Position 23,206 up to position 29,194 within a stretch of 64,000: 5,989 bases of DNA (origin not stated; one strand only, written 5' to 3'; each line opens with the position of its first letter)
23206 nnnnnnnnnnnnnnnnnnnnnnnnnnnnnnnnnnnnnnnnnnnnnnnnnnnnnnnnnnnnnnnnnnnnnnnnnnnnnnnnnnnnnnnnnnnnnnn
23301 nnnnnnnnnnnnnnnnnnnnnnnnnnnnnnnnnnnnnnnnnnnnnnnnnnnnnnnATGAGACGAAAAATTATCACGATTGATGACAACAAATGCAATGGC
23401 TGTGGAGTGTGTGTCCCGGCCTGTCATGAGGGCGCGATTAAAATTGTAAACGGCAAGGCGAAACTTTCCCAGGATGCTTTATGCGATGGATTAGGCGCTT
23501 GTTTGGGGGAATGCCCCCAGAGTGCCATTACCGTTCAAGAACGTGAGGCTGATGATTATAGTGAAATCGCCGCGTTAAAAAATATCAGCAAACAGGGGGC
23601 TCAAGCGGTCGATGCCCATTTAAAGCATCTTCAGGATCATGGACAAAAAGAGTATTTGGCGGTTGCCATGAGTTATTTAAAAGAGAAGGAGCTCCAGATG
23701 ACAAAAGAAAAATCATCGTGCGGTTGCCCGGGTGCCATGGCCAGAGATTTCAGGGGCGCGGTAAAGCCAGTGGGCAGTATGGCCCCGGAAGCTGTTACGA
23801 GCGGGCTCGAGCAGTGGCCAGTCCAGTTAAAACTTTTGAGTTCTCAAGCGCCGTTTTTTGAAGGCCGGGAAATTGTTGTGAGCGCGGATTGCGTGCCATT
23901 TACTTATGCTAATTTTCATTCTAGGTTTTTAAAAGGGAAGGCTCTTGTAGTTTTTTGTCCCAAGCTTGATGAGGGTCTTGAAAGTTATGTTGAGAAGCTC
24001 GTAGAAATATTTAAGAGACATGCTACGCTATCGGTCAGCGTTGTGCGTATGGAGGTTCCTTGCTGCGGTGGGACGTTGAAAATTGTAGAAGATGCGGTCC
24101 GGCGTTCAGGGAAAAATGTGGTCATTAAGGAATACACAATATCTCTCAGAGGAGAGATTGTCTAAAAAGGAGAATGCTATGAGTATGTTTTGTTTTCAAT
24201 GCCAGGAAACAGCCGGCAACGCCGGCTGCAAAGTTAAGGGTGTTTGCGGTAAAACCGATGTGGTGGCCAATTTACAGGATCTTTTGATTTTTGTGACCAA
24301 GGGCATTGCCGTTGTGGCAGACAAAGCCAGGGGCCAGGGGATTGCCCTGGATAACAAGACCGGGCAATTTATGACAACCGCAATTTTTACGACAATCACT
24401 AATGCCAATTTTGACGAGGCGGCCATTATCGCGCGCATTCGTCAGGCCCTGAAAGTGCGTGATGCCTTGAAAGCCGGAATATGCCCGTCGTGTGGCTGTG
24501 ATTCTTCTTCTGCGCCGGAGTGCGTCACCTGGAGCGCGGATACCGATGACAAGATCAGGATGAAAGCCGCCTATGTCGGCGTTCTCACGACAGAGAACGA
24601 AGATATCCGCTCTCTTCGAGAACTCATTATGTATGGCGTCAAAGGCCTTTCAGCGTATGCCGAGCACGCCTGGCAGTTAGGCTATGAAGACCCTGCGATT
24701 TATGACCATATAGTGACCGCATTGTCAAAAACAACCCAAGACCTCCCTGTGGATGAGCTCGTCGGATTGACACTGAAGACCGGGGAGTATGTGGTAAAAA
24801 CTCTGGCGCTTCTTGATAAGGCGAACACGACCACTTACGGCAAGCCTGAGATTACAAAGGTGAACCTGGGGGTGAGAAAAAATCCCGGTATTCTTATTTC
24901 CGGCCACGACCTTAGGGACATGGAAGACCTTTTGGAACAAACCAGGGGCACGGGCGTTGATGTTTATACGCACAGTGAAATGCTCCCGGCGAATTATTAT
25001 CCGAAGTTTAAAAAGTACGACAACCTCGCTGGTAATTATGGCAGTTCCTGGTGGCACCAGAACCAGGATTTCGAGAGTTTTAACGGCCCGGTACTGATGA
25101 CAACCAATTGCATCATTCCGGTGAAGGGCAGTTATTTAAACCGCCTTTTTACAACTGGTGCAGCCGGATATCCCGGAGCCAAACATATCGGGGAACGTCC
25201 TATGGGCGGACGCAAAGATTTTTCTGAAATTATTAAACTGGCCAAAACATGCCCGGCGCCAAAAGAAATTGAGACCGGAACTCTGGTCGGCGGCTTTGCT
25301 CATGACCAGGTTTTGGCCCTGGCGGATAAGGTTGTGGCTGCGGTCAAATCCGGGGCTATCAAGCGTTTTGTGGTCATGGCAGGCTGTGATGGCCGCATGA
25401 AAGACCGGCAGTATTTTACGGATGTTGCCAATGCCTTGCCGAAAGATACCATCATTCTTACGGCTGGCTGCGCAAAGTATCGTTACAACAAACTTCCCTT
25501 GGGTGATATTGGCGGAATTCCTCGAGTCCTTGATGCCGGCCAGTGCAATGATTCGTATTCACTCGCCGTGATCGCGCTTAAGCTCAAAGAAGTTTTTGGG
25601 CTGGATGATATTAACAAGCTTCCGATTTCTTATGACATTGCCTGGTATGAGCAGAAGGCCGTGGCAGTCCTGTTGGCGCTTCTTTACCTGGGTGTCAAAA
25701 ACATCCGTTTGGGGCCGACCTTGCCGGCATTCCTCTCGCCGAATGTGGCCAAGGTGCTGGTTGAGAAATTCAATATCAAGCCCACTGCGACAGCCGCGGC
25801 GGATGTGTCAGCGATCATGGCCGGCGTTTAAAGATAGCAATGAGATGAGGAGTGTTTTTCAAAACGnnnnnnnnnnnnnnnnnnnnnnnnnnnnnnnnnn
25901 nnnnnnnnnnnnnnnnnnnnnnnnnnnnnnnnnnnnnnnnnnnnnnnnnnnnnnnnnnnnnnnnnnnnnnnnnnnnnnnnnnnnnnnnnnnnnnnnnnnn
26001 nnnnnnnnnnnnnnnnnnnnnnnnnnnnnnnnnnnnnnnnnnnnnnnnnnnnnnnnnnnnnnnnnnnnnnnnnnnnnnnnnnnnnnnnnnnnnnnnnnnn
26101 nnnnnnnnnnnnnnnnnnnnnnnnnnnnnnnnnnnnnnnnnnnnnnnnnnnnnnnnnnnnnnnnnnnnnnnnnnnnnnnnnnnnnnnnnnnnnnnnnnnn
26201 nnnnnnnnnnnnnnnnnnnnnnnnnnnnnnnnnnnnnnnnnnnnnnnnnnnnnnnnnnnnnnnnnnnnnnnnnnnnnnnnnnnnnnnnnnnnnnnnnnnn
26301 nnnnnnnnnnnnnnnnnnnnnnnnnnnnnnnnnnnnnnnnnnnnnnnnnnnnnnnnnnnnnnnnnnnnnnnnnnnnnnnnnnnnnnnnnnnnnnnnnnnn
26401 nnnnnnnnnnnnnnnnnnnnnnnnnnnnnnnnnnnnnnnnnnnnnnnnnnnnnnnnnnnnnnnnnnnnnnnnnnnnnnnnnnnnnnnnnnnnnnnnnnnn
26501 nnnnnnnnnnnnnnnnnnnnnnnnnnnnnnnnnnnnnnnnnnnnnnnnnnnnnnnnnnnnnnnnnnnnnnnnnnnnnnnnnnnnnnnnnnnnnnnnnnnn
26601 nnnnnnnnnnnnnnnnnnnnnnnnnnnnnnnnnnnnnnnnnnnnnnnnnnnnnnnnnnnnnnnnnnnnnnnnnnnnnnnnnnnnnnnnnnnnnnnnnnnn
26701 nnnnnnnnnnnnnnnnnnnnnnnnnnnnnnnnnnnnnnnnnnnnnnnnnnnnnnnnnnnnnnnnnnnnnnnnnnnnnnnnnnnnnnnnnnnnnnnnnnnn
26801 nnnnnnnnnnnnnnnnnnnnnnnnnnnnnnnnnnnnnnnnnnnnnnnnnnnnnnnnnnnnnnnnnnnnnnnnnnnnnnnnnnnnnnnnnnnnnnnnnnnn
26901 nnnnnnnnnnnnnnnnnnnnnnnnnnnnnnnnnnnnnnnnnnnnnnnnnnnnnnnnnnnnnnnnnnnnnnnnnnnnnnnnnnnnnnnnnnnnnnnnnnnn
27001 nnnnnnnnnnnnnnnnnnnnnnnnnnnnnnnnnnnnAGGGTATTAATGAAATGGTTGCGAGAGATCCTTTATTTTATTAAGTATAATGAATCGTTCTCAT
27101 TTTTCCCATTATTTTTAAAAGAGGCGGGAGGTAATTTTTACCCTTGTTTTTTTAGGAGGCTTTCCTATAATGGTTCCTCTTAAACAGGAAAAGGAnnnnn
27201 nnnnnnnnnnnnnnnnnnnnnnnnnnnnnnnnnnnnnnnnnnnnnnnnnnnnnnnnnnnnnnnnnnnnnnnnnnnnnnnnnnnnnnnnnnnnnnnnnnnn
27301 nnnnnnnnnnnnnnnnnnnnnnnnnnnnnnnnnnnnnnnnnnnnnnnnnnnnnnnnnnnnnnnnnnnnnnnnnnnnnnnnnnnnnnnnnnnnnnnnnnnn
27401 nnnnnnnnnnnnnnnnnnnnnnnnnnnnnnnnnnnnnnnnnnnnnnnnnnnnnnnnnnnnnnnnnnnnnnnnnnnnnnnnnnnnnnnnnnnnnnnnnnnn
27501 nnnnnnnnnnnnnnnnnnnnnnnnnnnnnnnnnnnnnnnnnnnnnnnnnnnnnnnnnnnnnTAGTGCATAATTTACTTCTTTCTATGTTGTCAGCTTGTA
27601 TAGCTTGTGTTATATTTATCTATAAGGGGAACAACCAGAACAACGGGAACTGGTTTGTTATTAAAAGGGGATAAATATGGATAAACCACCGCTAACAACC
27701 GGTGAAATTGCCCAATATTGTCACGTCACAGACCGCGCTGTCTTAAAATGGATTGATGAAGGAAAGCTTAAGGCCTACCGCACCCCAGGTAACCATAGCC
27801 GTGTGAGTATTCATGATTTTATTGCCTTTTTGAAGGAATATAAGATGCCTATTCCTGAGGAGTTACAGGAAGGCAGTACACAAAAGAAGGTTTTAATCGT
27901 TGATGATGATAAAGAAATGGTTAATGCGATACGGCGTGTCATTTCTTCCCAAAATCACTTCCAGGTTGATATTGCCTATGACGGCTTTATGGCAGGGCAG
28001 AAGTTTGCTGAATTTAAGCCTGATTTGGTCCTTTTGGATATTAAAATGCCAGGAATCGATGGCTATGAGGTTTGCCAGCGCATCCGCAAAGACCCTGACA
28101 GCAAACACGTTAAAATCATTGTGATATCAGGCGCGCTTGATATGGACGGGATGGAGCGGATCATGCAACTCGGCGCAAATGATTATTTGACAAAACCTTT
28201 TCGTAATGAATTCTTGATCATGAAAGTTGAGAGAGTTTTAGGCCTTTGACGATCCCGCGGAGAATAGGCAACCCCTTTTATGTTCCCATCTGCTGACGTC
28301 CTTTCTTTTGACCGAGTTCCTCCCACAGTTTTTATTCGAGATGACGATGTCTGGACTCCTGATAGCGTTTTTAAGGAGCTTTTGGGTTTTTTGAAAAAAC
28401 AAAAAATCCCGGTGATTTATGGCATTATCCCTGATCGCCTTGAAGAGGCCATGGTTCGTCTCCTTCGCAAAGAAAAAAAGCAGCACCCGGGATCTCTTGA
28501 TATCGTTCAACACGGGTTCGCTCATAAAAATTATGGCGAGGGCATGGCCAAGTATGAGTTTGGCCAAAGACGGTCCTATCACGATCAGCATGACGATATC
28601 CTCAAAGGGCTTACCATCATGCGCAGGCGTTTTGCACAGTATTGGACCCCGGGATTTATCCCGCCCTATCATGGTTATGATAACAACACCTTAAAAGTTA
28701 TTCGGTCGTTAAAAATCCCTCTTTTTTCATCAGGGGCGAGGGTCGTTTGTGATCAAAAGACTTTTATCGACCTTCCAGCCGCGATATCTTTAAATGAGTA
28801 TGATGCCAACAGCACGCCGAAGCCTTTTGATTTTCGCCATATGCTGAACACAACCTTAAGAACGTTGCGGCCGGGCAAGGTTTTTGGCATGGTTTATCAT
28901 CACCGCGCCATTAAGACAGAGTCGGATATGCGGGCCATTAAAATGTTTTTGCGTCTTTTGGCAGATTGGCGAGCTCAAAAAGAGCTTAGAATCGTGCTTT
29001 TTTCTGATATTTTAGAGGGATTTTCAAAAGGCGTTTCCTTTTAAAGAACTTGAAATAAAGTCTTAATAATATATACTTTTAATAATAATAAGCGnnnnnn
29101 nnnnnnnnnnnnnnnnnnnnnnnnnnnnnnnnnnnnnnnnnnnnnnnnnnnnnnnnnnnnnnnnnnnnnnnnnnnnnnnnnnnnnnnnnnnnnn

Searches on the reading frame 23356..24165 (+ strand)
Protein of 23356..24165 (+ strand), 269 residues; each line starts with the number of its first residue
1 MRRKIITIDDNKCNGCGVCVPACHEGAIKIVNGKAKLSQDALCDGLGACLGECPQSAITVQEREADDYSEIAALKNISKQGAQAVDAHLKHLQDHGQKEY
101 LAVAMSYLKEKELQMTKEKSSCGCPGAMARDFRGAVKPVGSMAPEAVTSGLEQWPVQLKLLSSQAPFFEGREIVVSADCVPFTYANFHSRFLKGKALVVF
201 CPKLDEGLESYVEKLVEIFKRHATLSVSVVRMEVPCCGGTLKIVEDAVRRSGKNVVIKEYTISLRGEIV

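Call 58: search_protein_families(library=pfam, proteins=[window:23356-24165:+], max_evalue=0.00001)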
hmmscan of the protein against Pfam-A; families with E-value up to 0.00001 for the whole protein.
window:23356-24165:+ (269 aa): 5 families
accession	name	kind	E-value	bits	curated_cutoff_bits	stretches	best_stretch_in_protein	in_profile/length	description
PF00037.32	Fer4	-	3.2e-08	33.5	21.1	0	6-29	1-24/24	4Fe-4S binding domain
PF12838.12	Fer4_7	-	4.6e-07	30.6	27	0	12-57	1-52/52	4Fe-4S dicluster domain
PF12837.12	Fer4_6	-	9.2e-07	29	25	1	5-28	1-24/24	4Fe-4S binding domain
PF13237.11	Fer4_10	-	1.3e-06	28.7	25.5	1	6-54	2-53/53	4Fe-4S dicluster domain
PF13187.11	Fer4_9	-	3.1e-06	27.5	27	1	12-58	1-52/52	4Fe-4S dicluster domain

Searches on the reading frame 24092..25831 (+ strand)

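Call 58: search_protein_families(library=pfam, proteins=[window:24092-25831:+], max_evalue=0.00001)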
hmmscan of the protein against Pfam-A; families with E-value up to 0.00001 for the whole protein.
window:24092-25831:+ (579 aa): 1 family
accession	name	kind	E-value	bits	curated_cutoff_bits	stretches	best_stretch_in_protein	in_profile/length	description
PF03063.25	Prismane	-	7.8e-171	569.6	27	1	32-572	1-512/513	Prismane/CO dehydrogenase family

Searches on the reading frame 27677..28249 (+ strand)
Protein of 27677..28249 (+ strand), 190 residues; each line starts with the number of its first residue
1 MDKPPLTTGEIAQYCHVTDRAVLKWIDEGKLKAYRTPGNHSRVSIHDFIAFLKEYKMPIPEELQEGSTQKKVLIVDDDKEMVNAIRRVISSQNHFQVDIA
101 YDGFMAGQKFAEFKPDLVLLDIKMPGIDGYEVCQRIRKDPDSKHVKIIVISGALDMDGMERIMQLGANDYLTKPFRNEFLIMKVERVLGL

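Call 31: search_protein_families(library=pfam, proteins=[window:27677-28249:+], max_evalue=0.01)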
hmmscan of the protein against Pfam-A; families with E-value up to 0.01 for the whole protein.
window:27677-28249:+ (190 aa): 4 families
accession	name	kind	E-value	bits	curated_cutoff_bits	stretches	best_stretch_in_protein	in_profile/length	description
PF00072.30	Response_reg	-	5.1e-29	101.1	30.2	1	72-184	1-110/111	Response regulator receiver domain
PF12728.13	HTH_17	-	3.8e-09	37.1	27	1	6-55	2-50/51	Helix-turn-helix domain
PF00376.29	MerR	-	7.1e-05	23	28.2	1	7-40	1-35/38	MerR family regulatory protein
PF23198.2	PDE8A_N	-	0.0011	19.4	29.6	1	69-165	9-106/147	PDE8A-like, N-terminal domain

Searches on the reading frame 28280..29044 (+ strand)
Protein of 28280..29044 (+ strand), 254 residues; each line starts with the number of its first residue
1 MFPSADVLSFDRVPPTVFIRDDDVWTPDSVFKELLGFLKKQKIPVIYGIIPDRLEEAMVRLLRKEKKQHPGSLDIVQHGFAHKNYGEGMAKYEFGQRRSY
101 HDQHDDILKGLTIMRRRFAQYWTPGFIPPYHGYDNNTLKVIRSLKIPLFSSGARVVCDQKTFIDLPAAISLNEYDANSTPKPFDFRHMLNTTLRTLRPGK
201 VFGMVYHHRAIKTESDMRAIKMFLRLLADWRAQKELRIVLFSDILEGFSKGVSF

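Call 31: search_protein_families(library=pfam, proteins=[window:28280-29044:+], max_evalue=0.01)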
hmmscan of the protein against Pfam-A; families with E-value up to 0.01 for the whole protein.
window:28280-29044:+ (254 aa): 2 families
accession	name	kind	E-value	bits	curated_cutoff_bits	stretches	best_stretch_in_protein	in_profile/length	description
PF10096.14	DUF2334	-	5.4e-12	46.2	26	1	19-219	4-198/203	Uncharacterized protein conserved in bacteria (DUF2334)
PF01522.26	Polysacc_deac_1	-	4e-06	27.2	23.1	1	16-146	8-121/124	Polysaccharide deacetylase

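Call 43: search_protein_families(library=ncbifam, proteins=[window:28280-29044:+], max_evalue=0.001)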
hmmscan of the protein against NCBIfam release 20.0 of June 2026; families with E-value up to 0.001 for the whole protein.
window:28280-29044:+ (254 aa): 0 families
